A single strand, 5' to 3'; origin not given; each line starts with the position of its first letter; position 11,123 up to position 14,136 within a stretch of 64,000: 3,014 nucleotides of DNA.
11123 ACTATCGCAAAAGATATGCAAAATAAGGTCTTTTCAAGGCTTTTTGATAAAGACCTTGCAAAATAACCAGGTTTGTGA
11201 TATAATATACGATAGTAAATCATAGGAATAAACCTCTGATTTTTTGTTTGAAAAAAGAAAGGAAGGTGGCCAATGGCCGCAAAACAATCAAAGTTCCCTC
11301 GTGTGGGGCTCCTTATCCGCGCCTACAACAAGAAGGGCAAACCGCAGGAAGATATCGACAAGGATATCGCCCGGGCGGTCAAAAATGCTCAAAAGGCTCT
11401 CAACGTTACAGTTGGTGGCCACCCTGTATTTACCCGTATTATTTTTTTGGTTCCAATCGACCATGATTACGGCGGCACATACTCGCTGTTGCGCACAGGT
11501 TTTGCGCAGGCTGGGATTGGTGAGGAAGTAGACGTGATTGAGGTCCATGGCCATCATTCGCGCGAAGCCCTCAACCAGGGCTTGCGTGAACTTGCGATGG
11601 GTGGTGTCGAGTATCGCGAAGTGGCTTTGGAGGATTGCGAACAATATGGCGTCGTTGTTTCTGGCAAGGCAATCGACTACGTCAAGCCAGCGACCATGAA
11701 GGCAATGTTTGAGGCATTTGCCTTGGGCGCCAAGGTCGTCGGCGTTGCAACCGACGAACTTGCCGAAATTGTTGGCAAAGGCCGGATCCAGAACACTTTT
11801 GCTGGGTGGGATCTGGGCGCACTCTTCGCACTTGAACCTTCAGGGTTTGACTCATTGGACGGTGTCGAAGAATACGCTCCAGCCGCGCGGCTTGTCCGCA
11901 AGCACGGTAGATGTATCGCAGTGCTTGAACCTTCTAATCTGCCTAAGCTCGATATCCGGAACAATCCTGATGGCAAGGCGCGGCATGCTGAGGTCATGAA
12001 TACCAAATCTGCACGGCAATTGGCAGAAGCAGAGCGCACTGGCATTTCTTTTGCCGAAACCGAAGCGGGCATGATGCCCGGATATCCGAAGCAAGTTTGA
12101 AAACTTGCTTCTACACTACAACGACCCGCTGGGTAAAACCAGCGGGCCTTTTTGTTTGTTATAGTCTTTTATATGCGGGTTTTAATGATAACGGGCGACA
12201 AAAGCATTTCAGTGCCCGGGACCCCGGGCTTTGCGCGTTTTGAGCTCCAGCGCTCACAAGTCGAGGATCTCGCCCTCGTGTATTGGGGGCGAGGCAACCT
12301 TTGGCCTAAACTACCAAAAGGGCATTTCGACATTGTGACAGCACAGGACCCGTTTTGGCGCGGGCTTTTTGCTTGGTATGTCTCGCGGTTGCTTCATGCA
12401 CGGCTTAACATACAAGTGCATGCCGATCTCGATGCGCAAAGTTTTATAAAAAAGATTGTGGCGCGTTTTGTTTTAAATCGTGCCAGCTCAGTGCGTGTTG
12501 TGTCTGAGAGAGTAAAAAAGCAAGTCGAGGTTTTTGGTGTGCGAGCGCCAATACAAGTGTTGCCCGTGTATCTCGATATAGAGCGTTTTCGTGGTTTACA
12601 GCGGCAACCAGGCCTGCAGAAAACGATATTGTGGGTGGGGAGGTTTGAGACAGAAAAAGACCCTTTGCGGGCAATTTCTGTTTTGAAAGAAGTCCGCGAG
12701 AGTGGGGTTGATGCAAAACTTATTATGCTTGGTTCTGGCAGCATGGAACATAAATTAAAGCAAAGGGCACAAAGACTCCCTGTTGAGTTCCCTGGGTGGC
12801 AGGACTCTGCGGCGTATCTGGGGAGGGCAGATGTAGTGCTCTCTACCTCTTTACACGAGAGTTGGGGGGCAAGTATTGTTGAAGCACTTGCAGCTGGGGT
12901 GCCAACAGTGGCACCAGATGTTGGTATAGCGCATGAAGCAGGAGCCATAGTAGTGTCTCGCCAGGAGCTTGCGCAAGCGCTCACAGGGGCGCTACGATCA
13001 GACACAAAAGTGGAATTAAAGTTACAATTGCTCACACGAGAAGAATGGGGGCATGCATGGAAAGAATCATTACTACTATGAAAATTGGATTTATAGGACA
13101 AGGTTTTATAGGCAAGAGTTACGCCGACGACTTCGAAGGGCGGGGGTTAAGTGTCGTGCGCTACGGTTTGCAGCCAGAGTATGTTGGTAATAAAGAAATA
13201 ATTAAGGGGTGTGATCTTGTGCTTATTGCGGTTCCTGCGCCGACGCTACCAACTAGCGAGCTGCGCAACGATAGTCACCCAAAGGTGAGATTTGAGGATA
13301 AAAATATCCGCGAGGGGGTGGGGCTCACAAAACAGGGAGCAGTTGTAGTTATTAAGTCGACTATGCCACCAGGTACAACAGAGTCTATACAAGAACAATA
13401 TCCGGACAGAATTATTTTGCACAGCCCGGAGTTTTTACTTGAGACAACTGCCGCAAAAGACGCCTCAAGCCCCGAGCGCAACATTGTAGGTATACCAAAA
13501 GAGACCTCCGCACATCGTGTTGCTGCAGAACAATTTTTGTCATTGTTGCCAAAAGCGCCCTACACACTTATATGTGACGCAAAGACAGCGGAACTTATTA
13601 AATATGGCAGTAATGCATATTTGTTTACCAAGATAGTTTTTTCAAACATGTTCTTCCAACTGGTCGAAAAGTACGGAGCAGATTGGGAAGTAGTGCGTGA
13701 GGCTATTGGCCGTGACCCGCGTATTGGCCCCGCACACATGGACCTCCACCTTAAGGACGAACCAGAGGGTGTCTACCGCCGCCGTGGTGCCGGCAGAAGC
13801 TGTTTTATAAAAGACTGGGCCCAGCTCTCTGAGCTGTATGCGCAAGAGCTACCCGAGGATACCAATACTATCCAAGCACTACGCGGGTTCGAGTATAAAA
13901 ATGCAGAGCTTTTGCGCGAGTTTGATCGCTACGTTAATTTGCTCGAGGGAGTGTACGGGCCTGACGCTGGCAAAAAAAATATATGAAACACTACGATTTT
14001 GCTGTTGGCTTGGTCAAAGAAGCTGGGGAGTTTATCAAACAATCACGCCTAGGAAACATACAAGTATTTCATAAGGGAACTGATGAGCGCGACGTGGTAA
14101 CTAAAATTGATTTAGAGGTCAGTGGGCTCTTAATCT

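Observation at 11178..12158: Three stand-alone orphan genes with their own strong signals and deviating codon usage scattered in the glycan locus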

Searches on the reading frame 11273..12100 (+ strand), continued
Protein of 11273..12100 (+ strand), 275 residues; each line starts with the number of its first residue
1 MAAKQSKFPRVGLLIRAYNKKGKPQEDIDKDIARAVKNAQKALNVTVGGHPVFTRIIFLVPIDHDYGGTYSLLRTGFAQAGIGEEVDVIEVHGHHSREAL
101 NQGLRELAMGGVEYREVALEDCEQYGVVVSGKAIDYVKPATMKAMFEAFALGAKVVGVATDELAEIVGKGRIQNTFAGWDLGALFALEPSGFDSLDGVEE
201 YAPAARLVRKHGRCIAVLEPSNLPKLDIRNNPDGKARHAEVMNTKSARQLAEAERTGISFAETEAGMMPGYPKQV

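Call 64: list_cluster_members(proteins=[P0067, P0079, P0096, P0105, P0131, P0149, P0178, P0198, P0205, P0014])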
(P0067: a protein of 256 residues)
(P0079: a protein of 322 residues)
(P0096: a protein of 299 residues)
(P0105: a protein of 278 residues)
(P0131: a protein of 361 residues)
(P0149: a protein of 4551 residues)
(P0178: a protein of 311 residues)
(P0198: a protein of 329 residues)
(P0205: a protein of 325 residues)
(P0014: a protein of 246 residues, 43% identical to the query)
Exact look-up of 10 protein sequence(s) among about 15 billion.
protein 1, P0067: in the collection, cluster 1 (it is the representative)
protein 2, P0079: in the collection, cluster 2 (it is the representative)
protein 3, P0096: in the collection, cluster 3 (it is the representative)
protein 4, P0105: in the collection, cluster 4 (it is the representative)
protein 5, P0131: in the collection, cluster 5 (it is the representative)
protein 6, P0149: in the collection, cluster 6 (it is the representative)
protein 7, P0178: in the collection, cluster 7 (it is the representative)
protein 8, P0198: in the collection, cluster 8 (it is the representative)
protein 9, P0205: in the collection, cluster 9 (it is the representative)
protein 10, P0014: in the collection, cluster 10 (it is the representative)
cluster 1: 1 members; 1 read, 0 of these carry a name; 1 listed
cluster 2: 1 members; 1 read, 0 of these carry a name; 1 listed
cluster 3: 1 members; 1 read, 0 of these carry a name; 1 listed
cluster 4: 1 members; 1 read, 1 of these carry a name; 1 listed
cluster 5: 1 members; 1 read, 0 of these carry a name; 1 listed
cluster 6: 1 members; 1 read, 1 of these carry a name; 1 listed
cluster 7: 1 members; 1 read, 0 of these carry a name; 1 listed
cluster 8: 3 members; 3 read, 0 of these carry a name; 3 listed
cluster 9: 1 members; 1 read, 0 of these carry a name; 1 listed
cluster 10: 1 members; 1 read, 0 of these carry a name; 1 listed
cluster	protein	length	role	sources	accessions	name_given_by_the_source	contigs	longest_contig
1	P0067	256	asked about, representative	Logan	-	-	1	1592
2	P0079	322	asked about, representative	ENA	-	-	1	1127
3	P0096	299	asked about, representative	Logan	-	-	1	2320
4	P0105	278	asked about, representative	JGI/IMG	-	hypothetical protein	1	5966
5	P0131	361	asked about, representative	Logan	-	-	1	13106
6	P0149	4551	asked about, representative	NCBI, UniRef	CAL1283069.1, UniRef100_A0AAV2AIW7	unnamed protein product [Larinioides sclopetarius] | Aciniform spidroin n=1 Tax=Larinioides sclopetarius TaxID=280406 RepID=A0AAV2AIW7_9ARAC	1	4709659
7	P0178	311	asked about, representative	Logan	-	-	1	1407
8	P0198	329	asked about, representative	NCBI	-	-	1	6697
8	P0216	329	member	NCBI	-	-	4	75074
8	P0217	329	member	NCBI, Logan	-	-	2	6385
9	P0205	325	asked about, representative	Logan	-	-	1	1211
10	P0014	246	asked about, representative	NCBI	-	-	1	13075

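Call 66: find_related_loci(query=A1, collection=genome_contigs, flank=8000)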
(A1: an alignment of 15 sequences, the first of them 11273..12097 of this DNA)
Query A1 (275 aa) in genome_contigs; peptide patterns used: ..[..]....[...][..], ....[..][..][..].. (x = any residue, [..] = any of these).
47 stretches matched a pattern; 9 encode a relative of the query (tblastn E <= 1e-3); 8 distinct loci.
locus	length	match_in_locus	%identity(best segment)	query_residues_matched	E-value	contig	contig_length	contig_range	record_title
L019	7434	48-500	66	125-275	4e-65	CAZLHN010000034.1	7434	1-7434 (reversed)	MAG TPA_asm: uncultured Candidatus Saccharibacteria bacterium isolate binchicken_co54_336 genome assembly, contig: NODE_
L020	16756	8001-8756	41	10-275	9e-54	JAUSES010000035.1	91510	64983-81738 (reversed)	MAG: bacterium isolate E14_maxbin.225_sub E14_k141_556251, whole genome shotgun sequence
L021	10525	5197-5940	42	10-272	1e-53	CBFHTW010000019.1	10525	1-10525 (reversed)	MAG: Minisyncoccia bacterium isolate Co_bin_102_indstr genome assembly, contig: Co_bin_102_indstr_c19, whole genome shot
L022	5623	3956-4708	43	5-275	1e-52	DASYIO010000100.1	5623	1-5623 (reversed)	MAG TPA_asm: Candidatus Paceibacterota bacterium isolate SMAG_U4269 k141_2613936, whole genome shotgun sequence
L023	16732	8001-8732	42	12-275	5e-51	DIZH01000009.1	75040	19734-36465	MAG TPA_asm: Patescibacteria group bacterium UBA6033 UBA6033_contig_721, whole genome shotgun sequence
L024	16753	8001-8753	44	10-275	7e-62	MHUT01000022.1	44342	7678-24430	MAG: Candidatus Yonathbacteria bacterium RIFCSPHIGHO2_02_FULL_44_14 rifcsphigho2_02_scaffold_881, whole genome shotgun s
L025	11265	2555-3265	37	9-260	2e-42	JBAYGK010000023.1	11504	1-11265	MAG: Candidatus Paceibacterota bacterium isolate SO_2016_GW1_123 scaffold10099_OW334_2016, whole genome shotgun sequence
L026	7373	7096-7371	50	10-102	4e-21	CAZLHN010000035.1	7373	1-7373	MAG TPA_asm: uncultured Candidatus Saccharibacteria bacterium isolate binchicken_co54_336 genome assembly, contig: NODE_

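Call 81: search_protein_families(library=phrogs, proteins=[window:11273-12097:+], max_evalue=0.01)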
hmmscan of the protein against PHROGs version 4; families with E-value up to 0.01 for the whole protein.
window:11273-12097:+ (275 aa): 0 families

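Call 82: search_protein_families(library=padloc, proteins=[window:11273-12097:+], max_evalue=0.01)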
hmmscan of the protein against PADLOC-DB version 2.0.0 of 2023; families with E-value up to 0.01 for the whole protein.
window:11273-12097:+ (275 aa): 0 families

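Call 86: search_solved_structures(query=A4, max_evalue=10, show_alignments=3)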
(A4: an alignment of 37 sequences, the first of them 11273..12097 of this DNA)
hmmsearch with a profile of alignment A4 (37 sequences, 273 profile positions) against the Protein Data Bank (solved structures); distinct sequences matched with E-value up to 10: 5.
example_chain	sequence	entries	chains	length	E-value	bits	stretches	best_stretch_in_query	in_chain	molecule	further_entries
6qdv_N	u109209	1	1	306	0.99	11.8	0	134-171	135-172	U5 small nuclear ribonucleoprotein 40 kDa protein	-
6fsn_A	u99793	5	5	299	1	11.7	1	77-111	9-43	UDP-glucose-glycoprotein glucosyltransferase-like protein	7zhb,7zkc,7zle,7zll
7zlu_A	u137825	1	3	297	1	11.7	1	77-111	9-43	UDP-glucose-glycoprotein glucosyltransferase-like protein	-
3jcr_D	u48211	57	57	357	1.5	11.2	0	134-171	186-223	U5-40K | U5 small nuclear ribonucleoprotein 40 kDa protein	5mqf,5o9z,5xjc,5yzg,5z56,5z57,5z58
6ts8_A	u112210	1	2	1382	2.1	10.7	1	70-111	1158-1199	UDP-glucose-glycoprotein glucosyltransferase-like protein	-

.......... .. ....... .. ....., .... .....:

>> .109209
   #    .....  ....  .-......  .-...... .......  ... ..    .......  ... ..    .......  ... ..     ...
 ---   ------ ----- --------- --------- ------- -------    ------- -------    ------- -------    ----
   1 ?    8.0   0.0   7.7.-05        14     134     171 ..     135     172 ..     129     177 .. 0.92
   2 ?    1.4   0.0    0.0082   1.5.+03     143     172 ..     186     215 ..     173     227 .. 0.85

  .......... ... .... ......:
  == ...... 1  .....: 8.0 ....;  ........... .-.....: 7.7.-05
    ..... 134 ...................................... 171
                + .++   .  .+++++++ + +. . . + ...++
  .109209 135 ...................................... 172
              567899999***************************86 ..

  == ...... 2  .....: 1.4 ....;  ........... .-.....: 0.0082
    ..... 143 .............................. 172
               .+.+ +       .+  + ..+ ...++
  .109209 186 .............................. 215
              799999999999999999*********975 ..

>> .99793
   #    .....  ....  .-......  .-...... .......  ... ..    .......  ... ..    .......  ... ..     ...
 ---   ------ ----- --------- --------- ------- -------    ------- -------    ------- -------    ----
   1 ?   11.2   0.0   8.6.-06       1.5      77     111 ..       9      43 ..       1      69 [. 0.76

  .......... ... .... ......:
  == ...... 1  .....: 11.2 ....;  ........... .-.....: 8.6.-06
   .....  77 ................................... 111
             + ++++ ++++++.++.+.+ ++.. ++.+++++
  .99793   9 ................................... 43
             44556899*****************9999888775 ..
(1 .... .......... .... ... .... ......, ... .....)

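Call 101: list_cluster_members(proteins=[P0001, P0016, P0056, P0002, P0008, P0014, P0024, P0044])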
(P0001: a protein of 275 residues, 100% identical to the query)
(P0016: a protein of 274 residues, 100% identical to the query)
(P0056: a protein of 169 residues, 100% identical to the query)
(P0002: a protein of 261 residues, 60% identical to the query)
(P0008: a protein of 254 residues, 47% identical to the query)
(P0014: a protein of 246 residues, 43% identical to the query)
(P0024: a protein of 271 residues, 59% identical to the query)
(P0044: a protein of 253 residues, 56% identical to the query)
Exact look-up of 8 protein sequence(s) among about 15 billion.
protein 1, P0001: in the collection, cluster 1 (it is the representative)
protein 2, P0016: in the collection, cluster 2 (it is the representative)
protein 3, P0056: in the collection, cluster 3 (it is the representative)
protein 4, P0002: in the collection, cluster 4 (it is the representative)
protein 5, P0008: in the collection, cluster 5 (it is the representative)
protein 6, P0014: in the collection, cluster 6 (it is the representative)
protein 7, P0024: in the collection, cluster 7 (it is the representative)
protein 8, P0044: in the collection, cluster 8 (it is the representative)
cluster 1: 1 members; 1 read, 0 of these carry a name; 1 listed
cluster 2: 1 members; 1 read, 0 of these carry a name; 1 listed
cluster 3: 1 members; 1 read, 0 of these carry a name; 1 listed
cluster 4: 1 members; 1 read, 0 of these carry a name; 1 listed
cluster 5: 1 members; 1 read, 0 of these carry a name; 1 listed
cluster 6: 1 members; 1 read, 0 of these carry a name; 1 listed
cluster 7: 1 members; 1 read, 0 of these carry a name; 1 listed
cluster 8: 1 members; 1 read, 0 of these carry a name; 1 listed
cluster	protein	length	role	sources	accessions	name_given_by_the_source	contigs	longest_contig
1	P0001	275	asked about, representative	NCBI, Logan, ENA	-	-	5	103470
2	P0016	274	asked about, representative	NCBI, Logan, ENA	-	-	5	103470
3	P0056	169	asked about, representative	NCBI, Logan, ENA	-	-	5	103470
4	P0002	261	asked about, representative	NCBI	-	-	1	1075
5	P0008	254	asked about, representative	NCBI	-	-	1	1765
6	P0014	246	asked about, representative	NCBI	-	-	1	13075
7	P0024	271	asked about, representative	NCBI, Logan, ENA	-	-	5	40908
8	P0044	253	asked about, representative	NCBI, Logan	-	-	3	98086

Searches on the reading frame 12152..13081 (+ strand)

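Call 6: search_protein_families(library=pfam, proteins=[window:12152-13081:+], max_evalue=0.001)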
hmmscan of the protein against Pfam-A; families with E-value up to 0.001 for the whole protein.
window:12152-13081:+ (309 aa): 5 families
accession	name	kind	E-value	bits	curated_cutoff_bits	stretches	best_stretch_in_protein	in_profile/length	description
PF13692.12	Glyco_trans_1_4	-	1.2e-20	74.7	27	1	157-281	2-140/142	Glycosyl transferases group 1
PF00534.26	Glycos_transf_1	-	2.6e-19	69.8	26.4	1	151-262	10-129/172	Glycosyl transferases group 1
PF13439.12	Glyco_transf_4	-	5.5e-08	33.5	28.5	1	39-145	53-170/170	Glycosyltransferase Family 4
PF20706.3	GT4-conflict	-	2.6e-07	30.4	26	1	117-256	157-312/385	Family 4 Glycosyltransferase in conflict systems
PF13579.12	Glyco_trans_4_4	-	7.8e-06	26.7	29.7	1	50-138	63-156/158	Glycosyl transferase 4-like domain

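Call 56: search_protein_families(library=ncbifam, proteins=[window:12152-13081:+], max_evalue=0.001)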
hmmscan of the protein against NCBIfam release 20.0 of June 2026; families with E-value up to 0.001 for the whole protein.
window:12152-13081:+ (309 aa): 19 families
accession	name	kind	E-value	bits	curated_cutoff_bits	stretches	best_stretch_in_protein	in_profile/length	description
TIGR03999.1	thiol_BshA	equivalog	2.1e-16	59.8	273.7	1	103-259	137-306/375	N-acetyl-alpha-D-glucosaminyl L-malate synthase BshA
NF041876.1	EPS_EpsE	equivalog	1.7e-09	37.5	400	1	108-268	159-343/389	exopolysaccharide biosynthesis GT4 family glycosyltransferase EpsE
NF053787.1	GlcN_PG_synth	equivalog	5.6e-09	35.3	480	1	78-263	118-299/361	N-acetylglucosaminyl phosphatidylglycerol synthase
TIGR03088.1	stp2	hypoth_equivalog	3e-08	33.1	409.05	1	156-261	194-308/374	TIGR03088 family PEP-CTERM/XrtA system glycosyltransferase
NF047684.1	TeichurnBiosyTuaC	equivalog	3e-08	33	550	1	108-259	162-323/391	teichuronic acid biosynthesis protein TuaC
TIGR04047.1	MSMEG_0565_glyc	hypoth_equivalog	1.8e-07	30.6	259.85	1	110-301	138-362/373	MSMEG_0565 family glycosyltransferase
NF007396.0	PRK09922.1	equivalog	1.1e-06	27.7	385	1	112-256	137-290/361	lipopolysaccharide 1,6-galactosyltransferase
NF047880.1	glyco_SdgA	exception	5.2e-06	25.3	800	1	96-257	256-421/488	serine-aspartate repeat adhesin O-glycosyltransferase SdgA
NF050056.1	ProtGlycPglH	equivalog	6.2e-06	25.5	600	1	97-250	124-277/354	GalNAc-alpha-(1->4)-GalNAc-alpha-(1->3)-diNAcBac-PP-undecaprenol alpha-1,4-N-acetyl-D-galactosaminyltransferase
NF038011.1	PelF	equivalog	2e-05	23.9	100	1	131-262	279-420/489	GT4 family glycosyltransferase PelF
NF038295.1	EPS_HpsP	equivalog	2e-05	23.8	550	1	91-283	131-352/388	hormogonium polysaccharide biosynthesis glycosyltransferase HpsP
NF038255.1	exopoly_VpsD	equivalog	3.7e-05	22.8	300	1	172-263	219-320/381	VpsD family glycosyltransferase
NF041010.1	glycosy_Agl16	equivalog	8.6e-05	21.5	575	1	98-279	121-314/352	glycosylation protein Agl16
TIGR04005.1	wcaL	equivalog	9.4e-05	21.4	537.6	1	133-254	198-333/406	colanic acid biosynthesis glycosyltransferase WcaL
NF050063.1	ProtGlycPglJ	equivalog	0.00012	21.4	500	1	94-255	128-295/363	N-acetylgalactosamine-N,N'-diacetylbacillosaminyl-diphospho-undecaprenol 4-alpha-N-acetylgalactosaminyltransferase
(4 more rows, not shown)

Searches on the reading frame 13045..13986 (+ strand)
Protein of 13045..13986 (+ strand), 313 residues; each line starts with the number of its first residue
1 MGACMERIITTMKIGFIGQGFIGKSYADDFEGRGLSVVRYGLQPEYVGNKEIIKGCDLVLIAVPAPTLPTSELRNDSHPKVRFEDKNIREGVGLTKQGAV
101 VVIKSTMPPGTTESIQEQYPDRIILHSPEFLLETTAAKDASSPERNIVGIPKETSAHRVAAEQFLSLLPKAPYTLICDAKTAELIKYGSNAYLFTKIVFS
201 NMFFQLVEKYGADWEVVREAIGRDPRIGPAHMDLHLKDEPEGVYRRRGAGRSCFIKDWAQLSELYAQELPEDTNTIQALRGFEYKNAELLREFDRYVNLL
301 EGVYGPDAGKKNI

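Call 6: search_protein_families(library=pfam, proteins=[window:13045-13986:+], max_evalue=0.001)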
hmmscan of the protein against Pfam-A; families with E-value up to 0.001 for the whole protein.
window:13045-13986:+ (313 aa): 2 families
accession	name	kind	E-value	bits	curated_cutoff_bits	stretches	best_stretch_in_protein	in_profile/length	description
PF03721.20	UDPG_MGDP_dh_N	-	9.5e-15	55.1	27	1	51-158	72-183/187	UDP-glucose/GDP-mannose dehydrogenase family, NAD binding domain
PF00984.24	UDPG_MGDP_dh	-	1.3e-14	54.5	25.4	1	180-278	1-87/94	UDP-glucose/GDP-mannose dehydrogenase family, central domain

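Call 56: search_protein_families(library=ncbifam, proteins=[window:13045-13986:+], max_evalue=0.001)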
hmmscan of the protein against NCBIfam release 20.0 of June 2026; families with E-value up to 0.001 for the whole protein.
window:13045-13986:+ (313 aa): 6 families
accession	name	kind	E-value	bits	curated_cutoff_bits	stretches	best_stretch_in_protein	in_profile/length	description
TIGR03026.1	NDP-sugDHase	subfamily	3.2e-31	108.5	189.8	1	51-233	72-255/413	nucleotide sugar dehydrogenase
NF047673.2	TeichurnBiosyTuaD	equivalog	2.9e-20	72.8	700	1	52-276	74-283/439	UDP-glucose 6-dehydrogenase TuaD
NF041297.1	UDPGDh_AglM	equivalog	3.3e-19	69.1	670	1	51-263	70-278/429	UDP-glucose 6-dehydrogenase AglM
NF011631.0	PRK15057.1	equivalog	9.6e-18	64.4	757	1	50-231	68-242/388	UDP-glucose 6-dehydrogenase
NF040825.1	UDPMaNacDH_Arch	equivalog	2.9e-11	42.9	750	1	49-218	69-237/418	UDP-N-acetyl-D-mannosamine dehydrogenase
NF008286.0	PRK11064.1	equivalog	2.6e-09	36.2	459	1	37-227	57-253/420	UDP-N-acetyl-D-mannosamine dehydrogenase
